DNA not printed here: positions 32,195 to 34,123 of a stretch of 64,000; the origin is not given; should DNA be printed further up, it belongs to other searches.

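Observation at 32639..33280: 214-aa mini-intein inserted inside the ThyX signature motif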

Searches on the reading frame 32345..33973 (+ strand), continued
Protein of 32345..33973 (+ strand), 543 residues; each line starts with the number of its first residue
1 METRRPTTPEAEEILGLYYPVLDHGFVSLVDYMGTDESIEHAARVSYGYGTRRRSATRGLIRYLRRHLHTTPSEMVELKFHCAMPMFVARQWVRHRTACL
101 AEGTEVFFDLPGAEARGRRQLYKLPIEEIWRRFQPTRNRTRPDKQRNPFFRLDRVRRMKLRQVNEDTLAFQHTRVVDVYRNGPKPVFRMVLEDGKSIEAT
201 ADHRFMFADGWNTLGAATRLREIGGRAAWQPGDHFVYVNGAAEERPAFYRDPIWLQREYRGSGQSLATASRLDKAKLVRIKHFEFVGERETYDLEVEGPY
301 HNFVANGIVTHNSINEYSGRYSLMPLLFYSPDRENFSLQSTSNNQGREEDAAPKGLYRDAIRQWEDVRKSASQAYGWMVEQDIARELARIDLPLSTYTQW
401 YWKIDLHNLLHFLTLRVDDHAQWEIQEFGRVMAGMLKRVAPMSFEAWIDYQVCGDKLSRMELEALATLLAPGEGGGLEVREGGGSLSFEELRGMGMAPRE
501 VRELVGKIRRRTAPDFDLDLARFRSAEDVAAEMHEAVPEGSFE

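Call 13: search_dna_similar(query=window:32345-33973:+, collection=phages, mode=protein, max_rows=40, max_evalue=0.00001)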
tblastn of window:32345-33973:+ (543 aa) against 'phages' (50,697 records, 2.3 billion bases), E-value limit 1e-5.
Records with a match: 612; places in all: 612; records where one place covers at least 80% of the query: 0.
Best place of each record, by identity: <60% 612.
By first word of the organism name: Streptomyces 175; Rheinheimera 111; Gordonia 74; Pseudomonas 31; Escherichia 30; Rhodobacter 24; Thermus 19; Mycobacterium 15; Vibrio 12; Bacillus 11; and 32 more.
By host as written in the record: Rheinheimera sp. BAL341 111; Streptomyces griseus ATCC 10137 60; Streptomyces lividans JI 1326 42; Gordonia terrae 3612 40; Gordonia rubripertincta NRRL B-16540 28; Rhodobacter capsulatus YW1 24; Escherichia coli 19; Streptomyces xanthochromogenes NRRL B-5410 15; and 106 more.
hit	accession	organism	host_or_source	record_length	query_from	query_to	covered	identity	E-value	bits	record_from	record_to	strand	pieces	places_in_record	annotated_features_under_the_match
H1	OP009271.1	Rhodobacter phage RcJoli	Rhodobacter capsulatus YW1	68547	14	465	69%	38.0%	7e-26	235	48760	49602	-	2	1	ThyX-like thymidylate synthase | hypothetical protein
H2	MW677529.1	Rhodobacter phage RcZahn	Rhodobacter capsulatus YW1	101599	15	509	54%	46.9%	6e-34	262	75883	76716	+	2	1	95: ThyX-like thymidylate synthase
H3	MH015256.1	Ruegeria phage vB_RpoP-V13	Ruegeria pomeroyi DSS-3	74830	21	467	61%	40.5%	2e-24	223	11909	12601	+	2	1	thymidylate synthase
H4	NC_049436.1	Ruegeria phage vB_RpoP-V13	Ruegeria pomeroyi DSS-3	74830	21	467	61%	40.5%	2e-24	223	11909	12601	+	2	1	thymidylate synthase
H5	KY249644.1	Synechococcus virus S-ESS1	Synechococcus sp.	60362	16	515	55%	41.7%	1e-28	241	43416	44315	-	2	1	FAD-dependent thymidylate synthase | dihydrofolate reductase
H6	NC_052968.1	Synechococcus virus S-ESS1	Synechococcus sp.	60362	16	515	55%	41.7%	1e-28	241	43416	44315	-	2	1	FAD-dependent thymidylate synthase | dihydrofolate reductase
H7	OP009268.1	Rhodobacter phage RcCWillis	Rhodobacter capsulatus YW1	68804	14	471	49%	45.7%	2e-27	239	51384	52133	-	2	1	ThyX-like thymidylate synthase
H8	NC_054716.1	Mycobacterium phage Cane17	Mycobacterium smegmatis mc2 155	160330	23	449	69%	32.6%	3e-17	169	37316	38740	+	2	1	82: HNH endonuclease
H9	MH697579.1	Mycobacterium phage Cane17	Mycobacterium smegmatis mc2 155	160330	23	449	69%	32.6%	3e-17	169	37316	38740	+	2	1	82: ThyX-like thymidylate synthase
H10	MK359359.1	Mycobacterium phage Colt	Mycobacterium smegmatis mc2 155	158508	23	449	69%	32.6%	3e-17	169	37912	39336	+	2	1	83: ThyX-like thymidylate synthase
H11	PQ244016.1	Mycobacterium phage Blubba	Mycobacterium smegmatis mc2 155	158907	23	449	69%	32.6%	3e-17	169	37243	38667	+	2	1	82: ThyX-like thymidylate synthase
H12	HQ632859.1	Loktanella phage pCB2051-A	Loktanella sp. CB2051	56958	14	471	49%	45.3%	1e-29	245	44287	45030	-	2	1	thymidylate synthase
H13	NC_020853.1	Loktanella phage pCB2051-A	Loktanella sp. CB2051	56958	14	471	49%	45.3%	1e-29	245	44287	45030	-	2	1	thymidylate synthase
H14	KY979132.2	Acidovorax phage ACP17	Acidovorax citrulli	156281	16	507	59%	37.8%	3e-23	209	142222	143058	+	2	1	thymidylate synthase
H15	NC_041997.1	Acidovorax phage ACP17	Acidovorax citrulli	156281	16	507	59%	37.8%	3e-23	209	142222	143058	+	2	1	thymidylate synthase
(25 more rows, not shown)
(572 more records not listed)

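Call 14: get_annotated_region(hit=H9, flank=600)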
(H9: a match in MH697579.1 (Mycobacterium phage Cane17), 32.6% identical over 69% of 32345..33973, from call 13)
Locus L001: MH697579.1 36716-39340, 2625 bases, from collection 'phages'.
description: Mycobacterium phage Cane17, complete genome.
organism: Mycobacterium phage Cane17 (NCBI taxid 2301548)
taxonomy: Viruses; Duplodnaviria; Heunggongvirae; Uroviricota; Caudoviricetes; Ceeclamvirinae; Bixzunavirus; Bixzunavirus cane17
host: Mycobacterium smegmatis mc2 155; source: soil; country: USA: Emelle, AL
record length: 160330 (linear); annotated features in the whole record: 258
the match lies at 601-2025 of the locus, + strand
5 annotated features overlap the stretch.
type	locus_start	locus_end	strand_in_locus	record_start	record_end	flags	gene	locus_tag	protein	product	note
CDS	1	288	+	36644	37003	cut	80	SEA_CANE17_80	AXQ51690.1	hypothetical protein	-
CDS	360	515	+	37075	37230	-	81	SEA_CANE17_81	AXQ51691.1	hypothetical protein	-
CDS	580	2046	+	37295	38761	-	82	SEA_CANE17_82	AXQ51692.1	ThyX-like thymidylate synthase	-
CDS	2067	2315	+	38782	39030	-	83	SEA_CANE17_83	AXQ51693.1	hypothetical protein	-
CDS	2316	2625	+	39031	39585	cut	84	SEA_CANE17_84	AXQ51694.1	RNA ligase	-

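Call 15: get_annotated_region(hit=H1, flank=600)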
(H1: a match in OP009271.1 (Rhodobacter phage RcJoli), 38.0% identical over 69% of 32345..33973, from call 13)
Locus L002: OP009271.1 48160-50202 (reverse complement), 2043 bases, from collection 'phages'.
description: Rhodobacter phage RcJoli, complete genome.
organism: Rhodobacter phage RcJoli (NCBI taxid 2970513)
taxonomy: Viruses; Duplodnaviria; Heunggongvirae; Uroviricota; Caudoviricetes; Casjensviridae
host: Rhodobacter capsulatus YW1; source: water; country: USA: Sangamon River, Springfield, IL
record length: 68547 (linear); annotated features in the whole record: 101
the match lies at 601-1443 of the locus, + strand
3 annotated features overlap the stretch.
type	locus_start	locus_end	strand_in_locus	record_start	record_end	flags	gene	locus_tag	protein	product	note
CDS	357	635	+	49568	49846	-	-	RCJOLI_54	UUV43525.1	hypothetical protein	-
CDS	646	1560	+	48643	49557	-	-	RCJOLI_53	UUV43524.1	ThyX-like thymidylate synthase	-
CDS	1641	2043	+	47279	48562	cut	-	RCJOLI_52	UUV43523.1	DNA methylase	-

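Call 19: find_related_loci(query=A1, collection=genome_contigs, flank=3000)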
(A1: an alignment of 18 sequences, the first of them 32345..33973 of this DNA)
Query A1 (543 aa) in genome_contigs; peptide patterns used: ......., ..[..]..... (x = any residue, [..] = any of these).
600 stretches matched a pattern (row limit reached: there are more); 596 encode a relative of the query (tblastn E <= 1e-3); the best 80 are kept; 80 distinct loci.
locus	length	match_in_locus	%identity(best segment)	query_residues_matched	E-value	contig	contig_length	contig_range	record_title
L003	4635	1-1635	84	12-543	0e+0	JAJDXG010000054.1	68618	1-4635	MAG: Gemmatimonadetes bacterium isolate jk18x27bins.12 k141_197727, whole genome shotgun sequence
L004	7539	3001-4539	72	3-539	0e+0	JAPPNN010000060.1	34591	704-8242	MAG: Gemmatimonadota bacterium isolate RHO3_bin_72 NODE_2369_length_34591_cov_491.602183, whole genome shotgun sequence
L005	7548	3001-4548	69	3-539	0e+0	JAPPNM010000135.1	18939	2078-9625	MAG: Gemmatimonadota bacterium isolate RHO3_bin_71 NODE_4533_length_18939_cov_90.507414, whole genome shotgun sequence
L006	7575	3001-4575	67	1-543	0e+0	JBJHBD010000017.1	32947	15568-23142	MAG: Gemmatimonadota bacterium isolate SF2967_J5348.semibin_refined.118 NODE_1415_length_32947_cov_1.540158, whole genom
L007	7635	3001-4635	65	1-543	0e+0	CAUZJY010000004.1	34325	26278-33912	MAG: Gemmatimonadales bacterium UBA6960 isolate CB27_Tmax.81 genome assembly, contig: Ga0310121_10000767, whole genome s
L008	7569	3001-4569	65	1-543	0e+0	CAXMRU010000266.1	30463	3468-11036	MAG: Akkermansiaceae bacterium isolate 10C-St20-MC-01_bin.15.orig genome assembly, contig: k141_2740058, whole genome sh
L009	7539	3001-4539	71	3-539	0e+0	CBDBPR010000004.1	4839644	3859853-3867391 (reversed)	MAG: Longimicrobiales bacterium isolate 15bddbfb-3f49-4ba2-9727-ef350e1ccbcb genome assembly, contig: contig_4, whole ge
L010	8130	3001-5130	83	1-543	2e-148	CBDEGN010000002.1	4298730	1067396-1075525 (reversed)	MAG: Longimicrobiales bacterium isolate 80fc88f1-1ec1-4d60-8a5e-1a92744ba94c genome assembly, contig: contig_2, whole ge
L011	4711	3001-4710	78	3-405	2e-147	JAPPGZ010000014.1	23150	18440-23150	MAG: Gemmatimonadota bacterium isolate RHO1_bin_69 NODE_3685_length_23150_cov_156.402468, whole genome shotgun sequence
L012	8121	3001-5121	75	1-543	5e-133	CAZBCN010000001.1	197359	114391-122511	MAG TPA_asm: uncultured Gemmatimonas sp. isolate SRP287453_co1_83 genome assembly, contig: NODE_45_length_197359_cov_9.2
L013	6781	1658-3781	71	1-539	2e-124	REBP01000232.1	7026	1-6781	MAG: Gemmatimonadales bacterium isolate LCM1.Bin21 NODE_15663_length_7026_cov_25.9068, whole genome shotgun sequence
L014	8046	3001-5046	71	1-543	2e-123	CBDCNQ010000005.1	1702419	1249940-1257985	MAG: Longimicrobiales bacterium isolate d8bee37e-1321-4159-a081-4b2882c6cdfe genome assembly, contig: contig_5, whole ge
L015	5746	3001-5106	69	2-540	6e-123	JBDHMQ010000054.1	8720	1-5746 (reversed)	MAG: Gemmatimonadota bacterium isolate Meg22_46_Bin_203 Meg22_46_Bin_203_scaffold_19707, whole genome shotgun sequence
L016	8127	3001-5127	72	1-543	2e-122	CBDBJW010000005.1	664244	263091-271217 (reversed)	MAG: Longimicrobiales bacterium isolate 57323707-b78b-48dd-9f05-8cd68fe8b88b genome assembly, contig: contig_5, whole ge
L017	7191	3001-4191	63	3-539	1e-108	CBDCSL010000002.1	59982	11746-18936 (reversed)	MAG: Vicinamibacterales bacterium isolate 64656924-40de-4713-84ff-d23cd40eac1d genome assembly, contig: contig_2, whole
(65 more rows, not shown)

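Call 39: find_encoding_contigs(protein=P0026, flank=4000, max_places=2)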
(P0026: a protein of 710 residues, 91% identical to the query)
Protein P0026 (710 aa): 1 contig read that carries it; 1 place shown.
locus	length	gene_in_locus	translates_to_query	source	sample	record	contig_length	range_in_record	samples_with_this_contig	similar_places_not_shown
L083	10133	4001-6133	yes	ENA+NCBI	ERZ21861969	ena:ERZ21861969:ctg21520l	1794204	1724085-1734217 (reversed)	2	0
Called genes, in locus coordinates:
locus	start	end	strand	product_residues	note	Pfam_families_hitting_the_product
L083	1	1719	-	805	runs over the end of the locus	PF01315:Ald_Xan_dh_C, PF02738:MoCoBD_1, PF20256:MoCoBD_2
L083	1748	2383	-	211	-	PF00111:Fer2 (weak), PF01799:Fer2_2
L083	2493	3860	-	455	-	PF00171:Aldedh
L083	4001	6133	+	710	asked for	PF02511:Thy1, PF14890:Intein_splicing, PF01844:HNH (weak), PF02511:Thy1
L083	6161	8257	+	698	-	PF10647:Gmad1 (faint), PF00930:DPPIV_N (faint), PF26550:Tricorn_2nd (faint), PF26549:Tricorn_N, PF07676:PD40, PF02897:Peptidase_S9_N (faint), PF26549:Tricorn_N, PF00326:Peptidase_S9, +2 more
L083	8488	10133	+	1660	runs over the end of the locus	PF02368:Big_2, PF26918:Ig_Eae (weak), PF02368:Big_2 (weak), PF26918:Ig_Eae, PF02368:Big_2 (weak), PF26918:Ig_Eae, PF23598:LRR_14, PF23598:LRR_14, +7 more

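Call 56: search_protein_families(library=pfam, proteins=[P0026, P0056, P0066, P0083], max_evalue=0.1)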
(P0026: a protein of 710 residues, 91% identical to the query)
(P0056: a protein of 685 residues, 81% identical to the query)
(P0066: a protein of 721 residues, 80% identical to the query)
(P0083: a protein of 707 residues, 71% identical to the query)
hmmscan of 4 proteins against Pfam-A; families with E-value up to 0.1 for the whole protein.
P0026 (710 aa): 11 families
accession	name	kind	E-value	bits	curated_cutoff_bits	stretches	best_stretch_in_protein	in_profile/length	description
PF02511.20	Thy1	-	7.3e-45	153.5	24.8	2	471-609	69-190/191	Thymidylate synthase complementing protein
PF14890.11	Intein_splicing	-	2.2e-10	41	35.8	1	159-480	22-155/155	Intein splicing domain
PF01844.29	HNH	-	7.3e-07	29.7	21.4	1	367-408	1-43/47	HNH endonuclease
PF00376.29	MerR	-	0.00038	20.7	28.2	1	267-294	3-30/38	MerR family regulatory protein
PF13384.12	HTH_23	-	0.00054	20.2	24.6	1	265-288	19-42/50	Homeodomain-like domain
PF13518.12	HTH_28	-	0.0045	17.5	25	1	258-288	8-37/52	Helix-turn-helix domain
PF13411.12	MerR_1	-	0.0068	16.9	21.6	1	265-292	2-29/69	MerR HTH family regulatory protein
PF13391.12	HNH_2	-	0.0075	16.5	21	1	367-407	1-56/66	HNH endonuclease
PF23406.1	ZNF380_CC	-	0.019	15.9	28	1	105-136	3-34/81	ZNF380 coiled-coil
PF13542.12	HTH_Tnp_ISL3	-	0.05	13.5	27.4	0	263-287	27-50/51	Helix-turn-helix domain of transposase family ISL3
PF17755.6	UvrA_DNA-bind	-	0.091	13.5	23.2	0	34-76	62-104/110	UvrA DNA-binding domain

P0056 (685 aa): 13 families
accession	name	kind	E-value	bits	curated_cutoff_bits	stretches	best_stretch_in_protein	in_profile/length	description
PF02511.20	Thy1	-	1.6e-43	149.2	24.8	2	447-585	69-190/191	Thymidylate synthase complementing protein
PF14890.11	Intein_splicing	-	1.1e-10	42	35.8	1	167-456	25-155/155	Intein splicing domain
PF01844.29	HNH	-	7.5e-07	29.6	21.4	1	343-384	1-43/47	HNH endonuclease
PF13384.12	HTH_23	-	4.8e-05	23.5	24.6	1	270-293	19-42/50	Homeodomain-like domain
PF00376.29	MerR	-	0.0011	19.2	28.2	1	273-294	4-25/38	MerR family regulatory protein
PF13542.12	HTH_Tnp_ISL3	-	0.0023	17.8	27.4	1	268-292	27-50/51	Helix-turn-helix domain of transposase family ISL3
PF13518.12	HTH_28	-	0.0026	18.2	25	1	263-293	8-37/52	Helix-turn-helix domain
PF13411.12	MerR_1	-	0.0074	16.8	21.6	1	270-294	2-26/69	MerR HTH family regulatory protein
PF13391.12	HNH_2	-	0.011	16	21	1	343-383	1-56/66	HNH endonuclease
PF13551.12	HTH_29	-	0.015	15.8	28.1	1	270-297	14-41/64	Winged helix-turn helix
PF13022.12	HTH_Tnp_1_2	-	0.047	14.2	27.9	0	260-292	20-50/122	Helix-turn-helix of insertion element transposase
PF13404.12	HTH_AsnC-type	-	0.048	13.9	27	0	268-289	17-38/42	AsnC-type helix-turn-helix domain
PF08220.18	HTH_DeoR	-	0.052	13.7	21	0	270-289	16-35/57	DeoR-like helix-turn-helix domain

P0066 (721 aa): 7 families
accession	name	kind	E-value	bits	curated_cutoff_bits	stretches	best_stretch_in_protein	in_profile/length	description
PF02511.20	Thy1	-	1.2e-41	143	24.8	2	479-617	69-190/191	Thymidylate synthase complementing protein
PF14890.11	Intein_splicing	-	1.2e-10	41.8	35.8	2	379-488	80-155/155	Intein splicing domain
PF01844.29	HNH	-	4.2e-06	27.2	21.4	1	375-416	1-43/47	HNH endonuclease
PF00376.29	MerR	-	2.3e-05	24.6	28.2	1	275-303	3-31/38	MerR family regulatory protein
PF13384.12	HTH_23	-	0.0039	17.4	24.6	1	276-296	22-42/50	Homeodomain-like domain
PF13411.12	MerR_1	-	0.0046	17.5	21.6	1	273-301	2-30/69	MerR HTH family regulatory protein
PF22931.4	SAM_TNK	-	0.074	13.6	25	0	661-681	33-53/56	SAM domain-like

P0083 (707 aa): 10 families
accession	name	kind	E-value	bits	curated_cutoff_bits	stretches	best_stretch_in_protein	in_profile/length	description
PF02511.20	Thy1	-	1.8e-46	158.8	24.8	2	471-608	69-190/191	Thymidylate synthase complementing protein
PF14890.11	Intein_splicing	-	9.7e-12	45.4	35.8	1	162-480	25-155/155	Intein splicing domain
PF01844.29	HNH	-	4.6e-09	36.7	21.4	1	367-408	1-43/47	HNH endonuclease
PF13411.12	MerR_1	-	9.4e-06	26.1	21.6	1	265-296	2-37/69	MerR HTH family regulatory protein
PF13384.12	HTH_23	-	0.00019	21.6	24.6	1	264-288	18-42/50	Homeodomain-like domain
PF13542.12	HTH_Tnp_ISL3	-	0.00037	20.3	27.4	1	262-287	26-50/51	Helix-turn-helix domain of transposase family ISL3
PF13518.12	HTH_28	-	0.00059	20.3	25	1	258-288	8-37/52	Helix-turn-helix domain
PF13551.12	HTH_29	-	0.0036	17.8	28.1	1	261-291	11-40/64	Winged helix-turn helix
PF00376.29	MerR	-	0.0082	16.4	28.2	1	265-284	1-20/38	MerR family regulatory protein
PF14279.12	HNH_5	-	0.024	15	27.5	1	367-409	1-43/56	HNH endonuclease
